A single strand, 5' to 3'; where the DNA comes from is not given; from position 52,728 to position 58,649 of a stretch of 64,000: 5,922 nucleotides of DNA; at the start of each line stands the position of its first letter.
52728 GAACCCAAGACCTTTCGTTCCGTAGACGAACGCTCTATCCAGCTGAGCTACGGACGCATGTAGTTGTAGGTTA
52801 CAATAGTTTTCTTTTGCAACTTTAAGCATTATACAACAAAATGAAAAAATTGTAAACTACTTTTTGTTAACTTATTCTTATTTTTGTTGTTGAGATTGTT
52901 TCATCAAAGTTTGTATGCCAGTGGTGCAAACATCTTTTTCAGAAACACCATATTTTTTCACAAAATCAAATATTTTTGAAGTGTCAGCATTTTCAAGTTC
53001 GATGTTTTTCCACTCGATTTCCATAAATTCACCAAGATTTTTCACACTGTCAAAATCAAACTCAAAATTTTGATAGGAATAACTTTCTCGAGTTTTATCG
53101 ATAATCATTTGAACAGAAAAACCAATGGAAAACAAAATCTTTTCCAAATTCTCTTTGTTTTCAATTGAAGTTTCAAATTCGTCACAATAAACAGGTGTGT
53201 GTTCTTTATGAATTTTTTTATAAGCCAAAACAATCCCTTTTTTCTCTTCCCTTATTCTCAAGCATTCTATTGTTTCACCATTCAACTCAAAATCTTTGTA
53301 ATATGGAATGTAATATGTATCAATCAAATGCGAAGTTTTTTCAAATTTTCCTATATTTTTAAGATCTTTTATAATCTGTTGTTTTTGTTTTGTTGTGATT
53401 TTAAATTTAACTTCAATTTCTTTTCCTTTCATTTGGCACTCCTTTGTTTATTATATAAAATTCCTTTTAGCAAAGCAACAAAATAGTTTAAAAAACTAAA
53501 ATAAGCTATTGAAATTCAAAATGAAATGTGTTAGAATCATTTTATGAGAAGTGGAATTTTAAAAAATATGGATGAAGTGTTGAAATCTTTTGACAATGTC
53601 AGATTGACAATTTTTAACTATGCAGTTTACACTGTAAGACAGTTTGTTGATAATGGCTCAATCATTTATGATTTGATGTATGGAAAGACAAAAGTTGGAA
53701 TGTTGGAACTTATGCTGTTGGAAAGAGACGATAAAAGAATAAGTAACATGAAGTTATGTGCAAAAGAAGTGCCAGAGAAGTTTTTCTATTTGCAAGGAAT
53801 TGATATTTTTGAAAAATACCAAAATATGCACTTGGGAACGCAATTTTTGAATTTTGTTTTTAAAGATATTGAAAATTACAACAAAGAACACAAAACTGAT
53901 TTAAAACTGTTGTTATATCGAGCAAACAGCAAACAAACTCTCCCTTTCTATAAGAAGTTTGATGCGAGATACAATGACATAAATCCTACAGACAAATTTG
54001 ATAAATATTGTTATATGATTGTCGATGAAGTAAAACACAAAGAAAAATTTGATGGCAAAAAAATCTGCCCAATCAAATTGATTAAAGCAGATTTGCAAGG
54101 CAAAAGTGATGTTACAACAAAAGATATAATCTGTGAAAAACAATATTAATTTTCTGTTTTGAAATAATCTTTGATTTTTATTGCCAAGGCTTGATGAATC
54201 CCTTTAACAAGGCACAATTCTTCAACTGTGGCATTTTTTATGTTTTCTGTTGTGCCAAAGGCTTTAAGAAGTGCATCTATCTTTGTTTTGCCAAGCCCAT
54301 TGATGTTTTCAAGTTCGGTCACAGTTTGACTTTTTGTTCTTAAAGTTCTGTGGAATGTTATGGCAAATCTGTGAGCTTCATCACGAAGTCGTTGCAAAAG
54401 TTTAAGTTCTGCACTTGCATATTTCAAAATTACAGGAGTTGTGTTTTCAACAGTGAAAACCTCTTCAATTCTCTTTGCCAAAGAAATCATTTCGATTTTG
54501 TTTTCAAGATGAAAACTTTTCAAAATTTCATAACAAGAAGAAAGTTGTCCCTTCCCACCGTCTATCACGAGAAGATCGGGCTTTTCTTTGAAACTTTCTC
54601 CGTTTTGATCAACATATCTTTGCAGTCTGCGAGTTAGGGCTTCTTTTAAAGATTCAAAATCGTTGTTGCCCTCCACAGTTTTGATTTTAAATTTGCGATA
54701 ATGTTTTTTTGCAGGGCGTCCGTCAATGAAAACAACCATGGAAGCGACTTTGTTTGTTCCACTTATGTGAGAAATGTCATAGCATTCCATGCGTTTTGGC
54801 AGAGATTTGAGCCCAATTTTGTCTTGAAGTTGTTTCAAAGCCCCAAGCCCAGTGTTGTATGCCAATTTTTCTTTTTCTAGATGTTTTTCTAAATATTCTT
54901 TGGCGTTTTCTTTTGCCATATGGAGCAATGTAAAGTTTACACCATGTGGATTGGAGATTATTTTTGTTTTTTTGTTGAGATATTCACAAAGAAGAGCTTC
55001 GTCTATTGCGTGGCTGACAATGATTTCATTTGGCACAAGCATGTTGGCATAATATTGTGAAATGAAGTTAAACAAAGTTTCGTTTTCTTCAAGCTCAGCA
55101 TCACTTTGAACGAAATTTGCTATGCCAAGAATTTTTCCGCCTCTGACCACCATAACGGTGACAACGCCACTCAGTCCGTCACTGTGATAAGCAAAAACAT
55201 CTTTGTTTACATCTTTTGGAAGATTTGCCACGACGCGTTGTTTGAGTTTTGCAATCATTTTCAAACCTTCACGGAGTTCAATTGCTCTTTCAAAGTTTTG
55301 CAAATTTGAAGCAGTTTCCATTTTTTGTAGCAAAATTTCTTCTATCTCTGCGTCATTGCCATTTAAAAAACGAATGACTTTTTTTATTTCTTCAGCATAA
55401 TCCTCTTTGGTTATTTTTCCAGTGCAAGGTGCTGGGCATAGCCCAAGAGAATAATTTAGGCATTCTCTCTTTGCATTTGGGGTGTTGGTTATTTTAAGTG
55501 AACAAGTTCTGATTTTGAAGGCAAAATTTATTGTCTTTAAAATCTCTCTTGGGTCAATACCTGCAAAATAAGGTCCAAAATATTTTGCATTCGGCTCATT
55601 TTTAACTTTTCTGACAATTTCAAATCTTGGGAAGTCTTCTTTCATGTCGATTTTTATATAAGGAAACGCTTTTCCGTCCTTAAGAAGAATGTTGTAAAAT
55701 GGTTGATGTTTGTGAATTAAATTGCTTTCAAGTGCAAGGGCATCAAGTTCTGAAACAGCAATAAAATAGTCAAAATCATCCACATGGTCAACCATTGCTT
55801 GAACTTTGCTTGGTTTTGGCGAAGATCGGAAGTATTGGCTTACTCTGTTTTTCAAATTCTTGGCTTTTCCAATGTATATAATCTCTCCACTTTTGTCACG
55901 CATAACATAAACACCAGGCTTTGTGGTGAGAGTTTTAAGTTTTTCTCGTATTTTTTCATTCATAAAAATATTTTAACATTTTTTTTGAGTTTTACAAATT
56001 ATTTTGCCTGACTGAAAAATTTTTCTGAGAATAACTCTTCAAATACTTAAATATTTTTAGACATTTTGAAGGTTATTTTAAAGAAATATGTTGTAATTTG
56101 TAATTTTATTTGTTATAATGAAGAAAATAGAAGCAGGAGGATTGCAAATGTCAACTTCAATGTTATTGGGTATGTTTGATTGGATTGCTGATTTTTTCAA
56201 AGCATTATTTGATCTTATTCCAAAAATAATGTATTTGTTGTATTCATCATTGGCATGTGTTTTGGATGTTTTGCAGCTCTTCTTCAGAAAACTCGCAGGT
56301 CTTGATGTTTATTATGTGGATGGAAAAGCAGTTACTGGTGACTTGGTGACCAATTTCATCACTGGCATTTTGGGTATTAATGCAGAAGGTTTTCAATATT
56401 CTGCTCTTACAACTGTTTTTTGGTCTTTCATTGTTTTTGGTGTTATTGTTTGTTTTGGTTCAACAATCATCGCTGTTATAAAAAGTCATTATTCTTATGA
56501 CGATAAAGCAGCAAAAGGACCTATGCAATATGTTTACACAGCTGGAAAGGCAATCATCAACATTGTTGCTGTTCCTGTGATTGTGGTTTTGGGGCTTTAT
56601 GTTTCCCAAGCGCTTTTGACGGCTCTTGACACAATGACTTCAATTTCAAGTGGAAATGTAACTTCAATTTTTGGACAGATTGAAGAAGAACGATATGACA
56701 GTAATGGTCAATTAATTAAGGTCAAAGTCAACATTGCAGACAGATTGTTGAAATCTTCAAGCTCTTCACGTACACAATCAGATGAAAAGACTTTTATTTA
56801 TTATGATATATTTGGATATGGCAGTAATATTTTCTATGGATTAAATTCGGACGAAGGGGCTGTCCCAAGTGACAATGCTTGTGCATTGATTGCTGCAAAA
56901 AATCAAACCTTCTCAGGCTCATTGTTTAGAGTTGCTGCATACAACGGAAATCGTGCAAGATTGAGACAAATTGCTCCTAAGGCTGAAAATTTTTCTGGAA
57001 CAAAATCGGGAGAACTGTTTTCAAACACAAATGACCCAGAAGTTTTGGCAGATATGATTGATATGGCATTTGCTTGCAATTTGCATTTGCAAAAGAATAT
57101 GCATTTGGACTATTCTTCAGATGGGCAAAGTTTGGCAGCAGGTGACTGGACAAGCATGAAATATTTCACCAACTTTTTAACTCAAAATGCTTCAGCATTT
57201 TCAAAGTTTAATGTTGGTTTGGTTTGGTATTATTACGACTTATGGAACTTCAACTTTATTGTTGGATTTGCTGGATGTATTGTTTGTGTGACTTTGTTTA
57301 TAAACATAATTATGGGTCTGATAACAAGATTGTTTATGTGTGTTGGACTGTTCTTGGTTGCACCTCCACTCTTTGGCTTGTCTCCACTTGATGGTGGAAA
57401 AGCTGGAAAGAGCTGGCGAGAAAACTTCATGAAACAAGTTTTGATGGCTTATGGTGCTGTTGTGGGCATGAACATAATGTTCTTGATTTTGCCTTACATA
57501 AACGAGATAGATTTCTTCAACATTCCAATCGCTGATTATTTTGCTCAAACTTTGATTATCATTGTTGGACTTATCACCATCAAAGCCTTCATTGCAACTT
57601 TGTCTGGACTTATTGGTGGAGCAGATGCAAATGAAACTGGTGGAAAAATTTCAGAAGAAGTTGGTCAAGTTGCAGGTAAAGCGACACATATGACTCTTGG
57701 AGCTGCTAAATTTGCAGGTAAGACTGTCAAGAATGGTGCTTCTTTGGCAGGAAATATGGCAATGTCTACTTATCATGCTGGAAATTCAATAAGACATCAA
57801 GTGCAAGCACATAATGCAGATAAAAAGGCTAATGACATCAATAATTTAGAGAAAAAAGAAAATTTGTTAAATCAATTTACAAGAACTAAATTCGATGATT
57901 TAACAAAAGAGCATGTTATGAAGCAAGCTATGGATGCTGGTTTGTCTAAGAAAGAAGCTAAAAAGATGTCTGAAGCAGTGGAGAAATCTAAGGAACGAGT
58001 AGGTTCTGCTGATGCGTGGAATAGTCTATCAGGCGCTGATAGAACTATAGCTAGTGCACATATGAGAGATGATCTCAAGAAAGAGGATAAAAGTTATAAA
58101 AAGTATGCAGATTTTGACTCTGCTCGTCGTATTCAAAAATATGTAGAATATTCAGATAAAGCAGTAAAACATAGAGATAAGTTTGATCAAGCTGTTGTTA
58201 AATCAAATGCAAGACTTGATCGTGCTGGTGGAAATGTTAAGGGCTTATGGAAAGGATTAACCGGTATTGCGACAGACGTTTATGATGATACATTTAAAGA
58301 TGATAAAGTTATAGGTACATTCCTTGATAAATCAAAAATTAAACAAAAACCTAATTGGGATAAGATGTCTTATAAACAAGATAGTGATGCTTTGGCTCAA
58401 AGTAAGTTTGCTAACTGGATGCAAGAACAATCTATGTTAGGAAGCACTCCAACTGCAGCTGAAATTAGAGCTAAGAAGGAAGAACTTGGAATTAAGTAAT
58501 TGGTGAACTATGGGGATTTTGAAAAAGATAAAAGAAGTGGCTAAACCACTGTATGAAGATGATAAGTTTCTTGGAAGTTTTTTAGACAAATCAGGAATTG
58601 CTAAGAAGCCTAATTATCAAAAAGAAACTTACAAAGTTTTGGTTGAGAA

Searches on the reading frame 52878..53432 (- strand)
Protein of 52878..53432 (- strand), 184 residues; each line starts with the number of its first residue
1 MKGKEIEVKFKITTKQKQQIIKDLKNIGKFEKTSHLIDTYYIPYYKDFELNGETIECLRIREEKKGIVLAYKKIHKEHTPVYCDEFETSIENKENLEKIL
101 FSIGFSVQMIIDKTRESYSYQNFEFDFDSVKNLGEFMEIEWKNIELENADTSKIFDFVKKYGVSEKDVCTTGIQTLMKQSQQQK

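Call 70: search_protein_families(library=pfam, proteins=[window:52878-53432:-], max_evalue=0.001)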
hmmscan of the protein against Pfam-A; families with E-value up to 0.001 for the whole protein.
window:52878-53432:- (184 aa): 1 family
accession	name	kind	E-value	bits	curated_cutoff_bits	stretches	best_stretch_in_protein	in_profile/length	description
PF01928.26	CYTH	-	1.2e-19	71.3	23.2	1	4-168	2-174/179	CYTH domain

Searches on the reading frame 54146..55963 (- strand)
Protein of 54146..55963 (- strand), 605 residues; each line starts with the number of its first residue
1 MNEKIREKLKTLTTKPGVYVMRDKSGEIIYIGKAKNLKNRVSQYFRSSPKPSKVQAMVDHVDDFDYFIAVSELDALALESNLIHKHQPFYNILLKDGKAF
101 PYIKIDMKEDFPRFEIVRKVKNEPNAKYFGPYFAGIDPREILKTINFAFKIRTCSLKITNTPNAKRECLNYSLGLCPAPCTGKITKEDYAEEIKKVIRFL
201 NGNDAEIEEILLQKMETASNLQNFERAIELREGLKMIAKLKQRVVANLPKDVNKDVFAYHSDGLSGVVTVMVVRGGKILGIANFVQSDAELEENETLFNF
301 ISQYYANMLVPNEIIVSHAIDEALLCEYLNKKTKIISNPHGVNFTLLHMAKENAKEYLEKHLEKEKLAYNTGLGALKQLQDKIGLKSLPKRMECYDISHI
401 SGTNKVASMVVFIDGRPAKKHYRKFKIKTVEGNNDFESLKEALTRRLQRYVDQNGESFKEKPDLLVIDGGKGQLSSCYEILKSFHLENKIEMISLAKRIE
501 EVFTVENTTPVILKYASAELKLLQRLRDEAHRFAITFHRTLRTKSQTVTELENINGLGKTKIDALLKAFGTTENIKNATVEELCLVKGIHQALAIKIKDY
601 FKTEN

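Call 10: search_protein_families(library=pfam, proteins=[window:54146-55963:-])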
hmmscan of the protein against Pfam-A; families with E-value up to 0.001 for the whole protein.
window:54146-55963:- (605 aa): 7 families
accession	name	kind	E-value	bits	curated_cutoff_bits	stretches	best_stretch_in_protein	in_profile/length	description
PF08459.17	UvrC_RNaseH_dom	-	9e-53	178.8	22.3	1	380-535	1-159/159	UvrC RNAse H endonuclease domain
PF22920.2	UvrC_RNaseH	-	6.9e-23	81.2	24.3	1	254-361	2-116/116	UvrC Ribonuclease H-like domain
PF01541.30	GIY-YIG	-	8.5e-11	42.4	22.6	1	16-90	2-77/78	GIY-YIG catalytic domain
PF14520.12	HHH_5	-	3.6e-08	34.2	27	1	549-601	2-55/57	Helix-hairpin-helix domain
PF12826.13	HHH_2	-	4.8e-07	30.3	27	1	556-604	10-58/64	Helix-hairpin-helix motif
PF00633.29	HHH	-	5.7e-05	23.2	24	0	573-600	3-30/30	Helix-hairpin-helix motif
PF02151.25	UVR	-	0.0004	20.5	21.5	1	213-237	9-33/36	UvrB/uvrC motif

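Call 55: find_homologous_proteins(query=window:54146-55963:-, max_evalue=1e-50)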
Query window:54146-55963:- (605 aa): 7998 proteins with E <= 1e-50 among 8000 candidates; the best 120 are listed.
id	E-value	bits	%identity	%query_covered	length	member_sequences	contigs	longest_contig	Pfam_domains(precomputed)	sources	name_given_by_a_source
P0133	0.0e+0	1342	100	100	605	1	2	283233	PF12826.14,PF27096.1,PF14520.13,PF01541.31,PF22920.3,PF08459.18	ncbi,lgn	-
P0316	0.0e+0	1314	98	100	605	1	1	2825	PF12826.14,PF27096.1,PF14520.13,PF01541.31,PF22920.3,PF08459.18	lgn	-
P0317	0.0e+0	1314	98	100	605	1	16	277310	PF12826.14,PF27096.1,PF14520.13,PF01541.31,PF22920.3,PF08459.18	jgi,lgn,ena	-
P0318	0.0e+0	1311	98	100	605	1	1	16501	PF12826.14,PF27096.1,PF14520.13,PF01541.31,PF22920.3,PF08459.18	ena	-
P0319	0.0e+0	1268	93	100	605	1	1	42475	PF12826.14,PF27096.1,PF14520.13,PF01541.31,PF22920.3,PF08459.18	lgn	-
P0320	0.0e+0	1178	88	97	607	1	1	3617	PF12826.14,PF27096.1,PF14520.13,PF01541.31,PF22920.3,PF08459.18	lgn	-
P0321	0.0e+0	1122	84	99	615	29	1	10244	PF12826.14,PF27096.1,PF14520.13,PF01541.31,PF22920.3,PF08459.18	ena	-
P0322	0.0e+0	1120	83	100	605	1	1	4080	PF12826.14,PF27096.1,PF14520.13,PF01541.31,PF22920.3,PF00633.30,PF08459.18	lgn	-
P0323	0.0e+0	1112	82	99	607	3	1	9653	PF27096.1,PF14520.13,PF01541.31,PF22920.3,PF08459.18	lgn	-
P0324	0.0e+0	1107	82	97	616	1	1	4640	PF12826.14,PF27096.1,PF14520.13,PF01541.31,PF22920.3,PF08459.18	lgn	-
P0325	0.0e+0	1107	82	100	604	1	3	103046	PF12826.14,PF27096.1,PF14520.13,PF01541.31,PF22920.3,PF08459.18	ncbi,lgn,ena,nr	ncbi:MAG: excinuclease ABC subunit UvrC [Clostridia bacterium]|nr:excinuclease ABC subunit UvrC [Clo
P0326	0.0e+0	1104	83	99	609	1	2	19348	PF12826.14,PF27096.1,PF14520.13,PF01541.31,PF22920.3,PF08459.18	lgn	-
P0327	0.0e+0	1104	81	100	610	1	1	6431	PF12826.14,PF27096.1,PF14520.13,PF01541.31,PF22920.3,PF08459.18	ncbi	-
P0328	0.0e+0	1100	80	100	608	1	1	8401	PF12826.14,PF27096.1,PF14520.13,PF01541.31,PF22920.3,PF08459.18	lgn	-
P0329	0.0e+0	1099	80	100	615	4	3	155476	PF27096.1,PF14520.13,PF02151.26,PF01541.31,PF22920.3,PF08459.18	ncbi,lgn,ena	-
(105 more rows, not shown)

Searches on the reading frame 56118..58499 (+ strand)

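Call 10: search_protein_families(library=pfam, proteins=[window:56118-58499:+])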
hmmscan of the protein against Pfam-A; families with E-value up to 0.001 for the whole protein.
window:56118-58499:+ (793 aa): 0 families

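Call 54: search_protein_families(library=ncbifam, proteins=[window:56118-58499:+], max_evalue=0.01)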
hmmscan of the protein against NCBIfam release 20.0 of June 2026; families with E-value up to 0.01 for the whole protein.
window:56118-58499:+ (793 aa): 2 families
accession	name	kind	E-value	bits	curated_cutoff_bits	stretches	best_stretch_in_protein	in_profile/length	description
NF045848.1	MMCAP2_0566_fam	domain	1.8e-31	109.6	90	2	313-505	126-318/322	MMCAP2_0566 family conjugal transfer protein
NF045889.1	ICE_Mbov_0396_TM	equivalog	2.3e-21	76.6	70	2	352-501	154-303/306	Mbov_0396 family ICE element transmembrane protein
